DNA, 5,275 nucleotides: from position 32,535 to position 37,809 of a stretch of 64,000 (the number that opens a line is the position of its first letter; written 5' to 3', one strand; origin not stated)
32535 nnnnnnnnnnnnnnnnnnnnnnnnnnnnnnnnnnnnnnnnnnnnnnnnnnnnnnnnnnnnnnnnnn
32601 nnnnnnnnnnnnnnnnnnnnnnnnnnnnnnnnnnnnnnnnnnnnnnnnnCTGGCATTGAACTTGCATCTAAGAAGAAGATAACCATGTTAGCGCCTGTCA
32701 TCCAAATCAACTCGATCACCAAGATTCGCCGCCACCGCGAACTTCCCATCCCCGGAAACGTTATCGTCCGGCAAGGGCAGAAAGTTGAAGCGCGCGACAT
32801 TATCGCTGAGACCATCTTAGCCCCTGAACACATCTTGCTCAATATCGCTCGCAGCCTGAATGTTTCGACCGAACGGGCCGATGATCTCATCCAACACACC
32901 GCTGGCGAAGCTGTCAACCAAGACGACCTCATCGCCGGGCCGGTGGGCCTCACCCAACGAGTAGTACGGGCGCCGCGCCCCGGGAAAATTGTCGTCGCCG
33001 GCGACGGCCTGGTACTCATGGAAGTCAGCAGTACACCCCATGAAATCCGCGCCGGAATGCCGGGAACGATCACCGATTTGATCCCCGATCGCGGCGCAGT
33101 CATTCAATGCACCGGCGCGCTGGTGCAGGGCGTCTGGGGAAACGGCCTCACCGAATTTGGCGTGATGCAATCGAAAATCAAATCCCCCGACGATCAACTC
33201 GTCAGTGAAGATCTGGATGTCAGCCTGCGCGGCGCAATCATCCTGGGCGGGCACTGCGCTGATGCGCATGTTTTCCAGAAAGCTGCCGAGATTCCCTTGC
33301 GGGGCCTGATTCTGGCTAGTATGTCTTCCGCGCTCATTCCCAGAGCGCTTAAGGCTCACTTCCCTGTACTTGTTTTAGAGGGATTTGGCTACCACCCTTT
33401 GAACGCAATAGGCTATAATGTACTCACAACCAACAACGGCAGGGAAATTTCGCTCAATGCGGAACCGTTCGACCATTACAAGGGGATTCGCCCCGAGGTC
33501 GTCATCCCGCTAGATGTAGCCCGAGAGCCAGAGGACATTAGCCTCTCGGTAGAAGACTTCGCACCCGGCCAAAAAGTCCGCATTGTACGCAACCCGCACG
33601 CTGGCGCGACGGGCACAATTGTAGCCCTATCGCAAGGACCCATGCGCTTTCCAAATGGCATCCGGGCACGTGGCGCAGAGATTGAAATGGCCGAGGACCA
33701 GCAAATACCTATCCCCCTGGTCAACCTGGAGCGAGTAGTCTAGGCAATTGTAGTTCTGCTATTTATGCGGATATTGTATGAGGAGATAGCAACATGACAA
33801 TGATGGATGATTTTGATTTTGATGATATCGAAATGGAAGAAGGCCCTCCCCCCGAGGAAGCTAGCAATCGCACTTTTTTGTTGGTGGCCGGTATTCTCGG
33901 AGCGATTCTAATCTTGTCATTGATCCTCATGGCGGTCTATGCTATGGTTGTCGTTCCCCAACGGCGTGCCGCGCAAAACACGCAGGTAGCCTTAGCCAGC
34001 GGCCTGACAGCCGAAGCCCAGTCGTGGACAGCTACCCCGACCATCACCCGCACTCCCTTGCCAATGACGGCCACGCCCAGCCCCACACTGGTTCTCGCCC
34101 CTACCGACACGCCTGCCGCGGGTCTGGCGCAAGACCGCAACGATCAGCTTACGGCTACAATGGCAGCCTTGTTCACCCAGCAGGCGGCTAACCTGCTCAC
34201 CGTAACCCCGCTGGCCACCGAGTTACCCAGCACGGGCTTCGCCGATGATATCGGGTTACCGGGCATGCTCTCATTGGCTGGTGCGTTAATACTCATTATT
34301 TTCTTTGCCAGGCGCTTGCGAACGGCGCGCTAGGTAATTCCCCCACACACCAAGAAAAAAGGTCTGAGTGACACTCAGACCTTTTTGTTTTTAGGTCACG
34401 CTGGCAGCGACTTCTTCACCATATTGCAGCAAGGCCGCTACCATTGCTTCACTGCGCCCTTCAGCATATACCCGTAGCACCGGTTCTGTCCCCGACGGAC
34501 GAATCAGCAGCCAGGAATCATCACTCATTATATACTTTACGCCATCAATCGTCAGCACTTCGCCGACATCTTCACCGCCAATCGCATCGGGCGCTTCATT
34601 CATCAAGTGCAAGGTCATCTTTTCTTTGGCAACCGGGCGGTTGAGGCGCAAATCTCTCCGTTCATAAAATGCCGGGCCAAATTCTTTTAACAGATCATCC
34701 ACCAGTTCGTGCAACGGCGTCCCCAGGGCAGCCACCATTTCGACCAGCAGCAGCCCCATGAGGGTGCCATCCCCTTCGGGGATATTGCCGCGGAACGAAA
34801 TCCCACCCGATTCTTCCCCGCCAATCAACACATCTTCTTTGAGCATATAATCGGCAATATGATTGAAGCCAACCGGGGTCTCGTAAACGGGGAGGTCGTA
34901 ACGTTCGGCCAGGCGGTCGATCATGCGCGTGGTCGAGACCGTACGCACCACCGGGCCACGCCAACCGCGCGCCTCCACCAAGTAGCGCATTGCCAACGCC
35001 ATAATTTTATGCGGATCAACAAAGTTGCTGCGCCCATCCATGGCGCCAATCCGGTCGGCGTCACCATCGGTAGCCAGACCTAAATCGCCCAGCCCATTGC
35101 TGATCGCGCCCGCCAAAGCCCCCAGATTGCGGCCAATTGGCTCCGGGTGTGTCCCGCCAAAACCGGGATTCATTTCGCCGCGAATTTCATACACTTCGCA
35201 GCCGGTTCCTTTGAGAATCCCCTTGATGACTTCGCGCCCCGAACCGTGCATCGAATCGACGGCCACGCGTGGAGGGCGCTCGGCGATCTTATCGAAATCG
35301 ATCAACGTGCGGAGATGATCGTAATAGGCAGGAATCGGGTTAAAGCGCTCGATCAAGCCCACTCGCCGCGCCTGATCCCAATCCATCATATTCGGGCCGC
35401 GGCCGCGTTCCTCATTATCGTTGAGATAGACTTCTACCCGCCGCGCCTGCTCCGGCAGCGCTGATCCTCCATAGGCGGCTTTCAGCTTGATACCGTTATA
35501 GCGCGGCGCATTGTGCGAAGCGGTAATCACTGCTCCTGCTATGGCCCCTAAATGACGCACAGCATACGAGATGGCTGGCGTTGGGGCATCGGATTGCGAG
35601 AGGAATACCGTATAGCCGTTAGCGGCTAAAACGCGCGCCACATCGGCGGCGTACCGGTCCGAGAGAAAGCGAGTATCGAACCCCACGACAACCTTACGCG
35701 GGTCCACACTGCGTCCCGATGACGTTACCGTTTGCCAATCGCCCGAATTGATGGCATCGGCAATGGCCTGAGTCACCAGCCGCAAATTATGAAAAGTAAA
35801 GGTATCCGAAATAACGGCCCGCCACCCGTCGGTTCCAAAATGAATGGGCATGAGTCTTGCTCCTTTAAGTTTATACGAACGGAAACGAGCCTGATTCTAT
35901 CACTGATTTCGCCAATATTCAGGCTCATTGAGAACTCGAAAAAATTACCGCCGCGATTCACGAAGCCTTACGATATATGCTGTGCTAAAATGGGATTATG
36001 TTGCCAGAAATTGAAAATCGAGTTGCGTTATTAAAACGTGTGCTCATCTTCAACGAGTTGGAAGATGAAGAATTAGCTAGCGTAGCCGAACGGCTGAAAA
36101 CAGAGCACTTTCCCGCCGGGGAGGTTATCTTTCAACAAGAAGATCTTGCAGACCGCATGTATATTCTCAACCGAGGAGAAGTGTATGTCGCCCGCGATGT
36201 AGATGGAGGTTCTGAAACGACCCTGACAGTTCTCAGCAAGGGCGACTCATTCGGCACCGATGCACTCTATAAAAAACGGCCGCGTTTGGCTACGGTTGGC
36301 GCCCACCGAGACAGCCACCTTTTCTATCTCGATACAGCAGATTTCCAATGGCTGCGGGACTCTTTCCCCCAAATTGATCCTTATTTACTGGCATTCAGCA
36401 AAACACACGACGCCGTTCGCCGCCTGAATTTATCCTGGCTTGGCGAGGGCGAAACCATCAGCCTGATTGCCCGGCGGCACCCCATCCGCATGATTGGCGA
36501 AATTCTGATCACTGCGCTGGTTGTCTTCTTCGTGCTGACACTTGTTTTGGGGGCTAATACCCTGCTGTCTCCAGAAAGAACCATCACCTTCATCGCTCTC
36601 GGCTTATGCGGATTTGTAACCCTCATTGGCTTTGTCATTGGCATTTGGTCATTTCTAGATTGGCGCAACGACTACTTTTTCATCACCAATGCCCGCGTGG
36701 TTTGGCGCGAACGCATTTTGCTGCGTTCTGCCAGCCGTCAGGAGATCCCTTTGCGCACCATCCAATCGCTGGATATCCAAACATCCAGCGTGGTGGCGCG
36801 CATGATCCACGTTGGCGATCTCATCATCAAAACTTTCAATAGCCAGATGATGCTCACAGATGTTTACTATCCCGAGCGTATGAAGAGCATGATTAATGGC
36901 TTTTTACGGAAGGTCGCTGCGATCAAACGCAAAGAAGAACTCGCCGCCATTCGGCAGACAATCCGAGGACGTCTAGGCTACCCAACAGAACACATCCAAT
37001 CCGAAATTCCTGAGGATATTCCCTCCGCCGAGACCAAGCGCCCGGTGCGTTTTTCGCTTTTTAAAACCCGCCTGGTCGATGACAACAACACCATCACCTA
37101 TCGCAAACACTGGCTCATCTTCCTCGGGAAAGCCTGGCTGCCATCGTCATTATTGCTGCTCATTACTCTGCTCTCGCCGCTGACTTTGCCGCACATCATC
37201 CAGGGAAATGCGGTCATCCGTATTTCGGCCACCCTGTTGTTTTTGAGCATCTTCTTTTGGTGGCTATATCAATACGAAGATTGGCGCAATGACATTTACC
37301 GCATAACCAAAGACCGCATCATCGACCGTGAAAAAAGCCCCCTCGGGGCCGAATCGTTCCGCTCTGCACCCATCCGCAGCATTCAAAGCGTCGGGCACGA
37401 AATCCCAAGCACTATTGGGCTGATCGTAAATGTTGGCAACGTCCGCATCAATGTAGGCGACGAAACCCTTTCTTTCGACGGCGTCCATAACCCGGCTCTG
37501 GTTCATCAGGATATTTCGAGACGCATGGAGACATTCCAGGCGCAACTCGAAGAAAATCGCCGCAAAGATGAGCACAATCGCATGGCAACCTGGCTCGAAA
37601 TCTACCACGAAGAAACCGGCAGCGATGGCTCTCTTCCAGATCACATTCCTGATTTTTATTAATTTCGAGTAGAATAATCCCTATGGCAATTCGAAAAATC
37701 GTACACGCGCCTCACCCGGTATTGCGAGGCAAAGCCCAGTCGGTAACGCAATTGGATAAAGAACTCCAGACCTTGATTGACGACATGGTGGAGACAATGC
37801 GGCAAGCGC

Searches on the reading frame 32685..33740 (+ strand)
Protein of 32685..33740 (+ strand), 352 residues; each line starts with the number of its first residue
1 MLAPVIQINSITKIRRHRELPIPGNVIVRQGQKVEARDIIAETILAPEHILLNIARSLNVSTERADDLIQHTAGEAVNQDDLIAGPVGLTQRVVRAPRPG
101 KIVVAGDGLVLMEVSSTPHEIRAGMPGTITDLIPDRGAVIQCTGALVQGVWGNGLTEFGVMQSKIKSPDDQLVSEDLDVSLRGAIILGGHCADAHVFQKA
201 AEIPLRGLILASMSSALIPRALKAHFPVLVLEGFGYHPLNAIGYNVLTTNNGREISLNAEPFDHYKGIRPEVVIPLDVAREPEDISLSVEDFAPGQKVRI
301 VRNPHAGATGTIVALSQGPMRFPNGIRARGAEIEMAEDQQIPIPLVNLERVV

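Call 4: search_protein_families(library=pfam, proteins=[window:32685-33740:+], max_evalue=0.1)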
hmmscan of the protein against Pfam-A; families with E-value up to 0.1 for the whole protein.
window:32685-33740:+ (352 aa): 3 families
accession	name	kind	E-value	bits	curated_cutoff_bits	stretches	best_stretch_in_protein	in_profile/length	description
PF11094.13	UL11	-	0.0013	19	21.4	1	244-264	15-35/39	Membrane-associated tegument protein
PF00364.28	Biotin_lipoyl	-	0.007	16.6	22.1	0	99-141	23-65/73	Biotin-requiring enzyme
PF00467.35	KOW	-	0.07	13.4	22.3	0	294-313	1-20/32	KOW motif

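Call 5: search_protein_families(library=ncbifam, proteins=[window:32685-33740:+], max_evalue=0.1)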
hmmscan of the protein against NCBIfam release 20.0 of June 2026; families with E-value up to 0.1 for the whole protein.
window:32685-33740:+ (352 aa): 0 families

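Call 29: search_solved_structures(query=window:32685-33740:+, max_evalue=1)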
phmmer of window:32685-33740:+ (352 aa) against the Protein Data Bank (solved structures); distinct sequences matched with E-value up to 1: 3.
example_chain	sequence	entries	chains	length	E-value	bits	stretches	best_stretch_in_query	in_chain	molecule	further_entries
5mlk_A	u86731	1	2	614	0.24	13.6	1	76-141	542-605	Acetyl-COA carboxylase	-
4ytl_A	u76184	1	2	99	0.63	12.2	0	286-329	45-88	Transcription elongation factor SPT5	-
6kcr_A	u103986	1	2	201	0.69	12.1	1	69-134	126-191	Mannitol operon repressor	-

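Call 42: search_solved_structures(query=A2, max_evalue=1)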
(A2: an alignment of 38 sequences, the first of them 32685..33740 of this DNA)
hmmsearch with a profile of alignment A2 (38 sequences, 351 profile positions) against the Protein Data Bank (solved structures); distinct sequences matched with E-value up to 1: 5.
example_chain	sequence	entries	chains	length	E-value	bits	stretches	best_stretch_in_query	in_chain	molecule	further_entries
5i8l_A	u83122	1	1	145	0.06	15.4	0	144-162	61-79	Lysozyme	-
7qrw_A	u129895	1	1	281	0.09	14.8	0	136-188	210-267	Isoform 4 of Tripartite motif-containing protein 3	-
5xon_W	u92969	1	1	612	0.32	13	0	283-323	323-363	Protein that forms a complex with Spt4p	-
8ahx_C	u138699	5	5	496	0.59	12.1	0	65-106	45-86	Ion-translocating oxidoreductase complex subunit C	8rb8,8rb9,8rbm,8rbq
7wbv_W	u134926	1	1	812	0.89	11.5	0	283-323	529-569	Transcription elongation factor SPT5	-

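Call 77: predict_structure(protein=window:32685-33740:+)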
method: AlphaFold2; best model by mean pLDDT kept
length: 352 residues; sequences in the alignment: 1
mean_pLDDT: 32.4   pTM: 0.24
mean pLDDT of the five models: 32.4, 28.2, 27.1, 26.4, 25.1
residues with pLDDT >= 90: 0; 70-90: 0; 50-70: 0; < 50: 352
segments of 3 or more residues with pLDDT < 50: 1-352
pLDDT, mean of each block of 10 residues (from residue 1): 26 28 31 32 36 38 38 31 28 30 30 30 29 34 28 25 28 29 41 44 44 40 39 32 28 28 31 37 35 39 33 28 29 29 28 23
secondary structure, 60 per line:
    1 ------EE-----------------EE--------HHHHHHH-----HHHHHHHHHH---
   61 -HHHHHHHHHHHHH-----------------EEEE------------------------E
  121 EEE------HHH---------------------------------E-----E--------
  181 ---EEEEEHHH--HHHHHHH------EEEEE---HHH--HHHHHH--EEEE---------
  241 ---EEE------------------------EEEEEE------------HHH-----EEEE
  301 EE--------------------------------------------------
elements in order: H36-42 H48-57 H62-74 E92-95 E120-123 E184-188 H194-200 E207-211 H220-225 E228-231 E244-246 E271-276 E297-302

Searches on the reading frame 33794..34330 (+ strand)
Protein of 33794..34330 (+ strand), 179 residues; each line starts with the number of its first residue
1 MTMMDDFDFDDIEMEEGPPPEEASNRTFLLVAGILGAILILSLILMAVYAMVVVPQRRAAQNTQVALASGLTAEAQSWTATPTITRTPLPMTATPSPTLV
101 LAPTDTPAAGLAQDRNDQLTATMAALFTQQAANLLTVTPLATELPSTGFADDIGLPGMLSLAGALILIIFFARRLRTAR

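Call 4: search_protein_families(library=pfam, proteins=[window:33794-34330:+], max_evalue=0.1)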
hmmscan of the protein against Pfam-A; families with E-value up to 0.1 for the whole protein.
window:33794-34330:+ (179 aa): 1 family
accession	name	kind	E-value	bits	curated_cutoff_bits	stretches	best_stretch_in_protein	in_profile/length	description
PF04906.18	Tweety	-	0.0071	15.5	31.8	1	18-64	27-73/431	Tweety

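Call 5: search_protein_families(library=ncbifam, proteins=[window:33794-34330:+], max_evalue=0.1)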
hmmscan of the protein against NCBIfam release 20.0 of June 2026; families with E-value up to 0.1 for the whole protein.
window:33794-34330:+ (179 aa): 2 families
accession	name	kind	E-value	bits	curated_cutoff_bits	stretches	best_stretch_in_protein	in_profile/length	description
NF033761.1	gliding_GltJ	equivalog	0.0055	15.8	450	1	19-131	362-477/671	adventurous gliding motility protein GltJ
NF033486.1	harvest_ssl1498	equivalog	0.037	13.9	45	1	19-49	22-51/53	photosystem II assembly protein Psb34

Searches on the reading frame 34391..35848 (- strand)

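Call 83: search_protein_families(library=pfam, proteins=[window:34391-35848:-], max_evalue=0.00001)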
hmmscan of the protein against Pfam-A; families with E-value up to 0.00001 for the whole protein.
window:34391-35848:- (485 aa): 4 families
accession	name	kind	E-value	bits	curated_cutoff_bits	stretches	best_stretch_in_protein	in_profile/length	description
PF02878.22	PGM_PMM_I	-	2.3e-33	115.2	22.5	1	3-147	3-136/138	Phosphoglucomutase/phosphomannomutase, alpha/beta/alpha domain I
PF02880.22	PGM_PMM_III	-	1.8e-29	102.6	20.7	1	278-390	1-115/115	Phosphoglucomutase/phosphomannomutase, alpha/beta/alpha domain III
PF02879.22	PGM_PMM_II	-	5.4e-22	78.7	29.3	1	174-273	2-102/103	Phosphoglucomutase/phosphomannomutase, alpha/beta/alpha domain II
PF00408.26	PGM_PMM_IV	-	1e-11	45.2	23.1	1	425-473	21-61/68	Phosphoglucomutase/phosphomannomutase, C-terminal domain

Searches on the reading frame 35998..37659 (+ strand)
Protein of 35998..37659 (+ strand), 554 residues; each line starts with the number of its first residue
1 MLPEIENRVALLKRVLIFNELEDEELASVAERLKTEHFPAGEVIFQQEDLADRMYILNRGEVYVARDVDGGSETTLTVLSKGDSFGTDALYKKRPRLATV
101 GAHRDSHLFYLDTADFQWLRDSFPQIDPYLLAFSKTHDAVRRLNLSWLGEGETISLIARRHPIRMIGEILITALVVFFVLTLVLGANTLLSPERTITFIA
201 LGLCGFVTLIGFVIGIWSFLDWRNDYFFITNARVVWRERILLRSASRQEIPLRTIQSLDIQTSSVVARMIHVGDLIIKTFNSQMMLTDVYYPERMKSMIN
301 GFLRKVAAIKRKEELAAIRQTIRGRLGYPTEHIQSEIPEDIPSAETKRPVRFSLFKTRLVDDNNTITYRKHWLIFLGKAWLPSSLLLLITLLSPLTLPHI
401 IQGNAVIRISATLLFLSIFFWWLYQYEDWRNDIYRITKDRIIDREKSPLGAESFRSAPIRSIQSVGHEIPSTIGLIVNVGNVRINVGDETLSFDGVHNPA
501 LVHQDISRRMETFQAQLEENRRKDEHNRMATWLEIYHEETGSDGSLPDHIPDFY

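Call 83: search_protein_families(library=pfam, proteins=[window:35998-37659:+], max_evalue=0.00001)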
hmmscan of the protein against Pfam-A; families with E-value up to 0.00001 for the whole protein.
window:35998-37659:+ (554 aa): 2 families
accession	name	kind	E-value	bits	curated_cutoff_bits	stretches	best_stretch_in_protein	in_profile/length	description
PF00027.35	cNMP_binding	-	3.6e-18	65.7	27.5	1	36-120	2-86/89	Cyclic nucleotide-binding domain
PF03703.20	bPH_2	-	3.9e-07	30.7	22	0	222-283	1-59/78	Bacterial PH domain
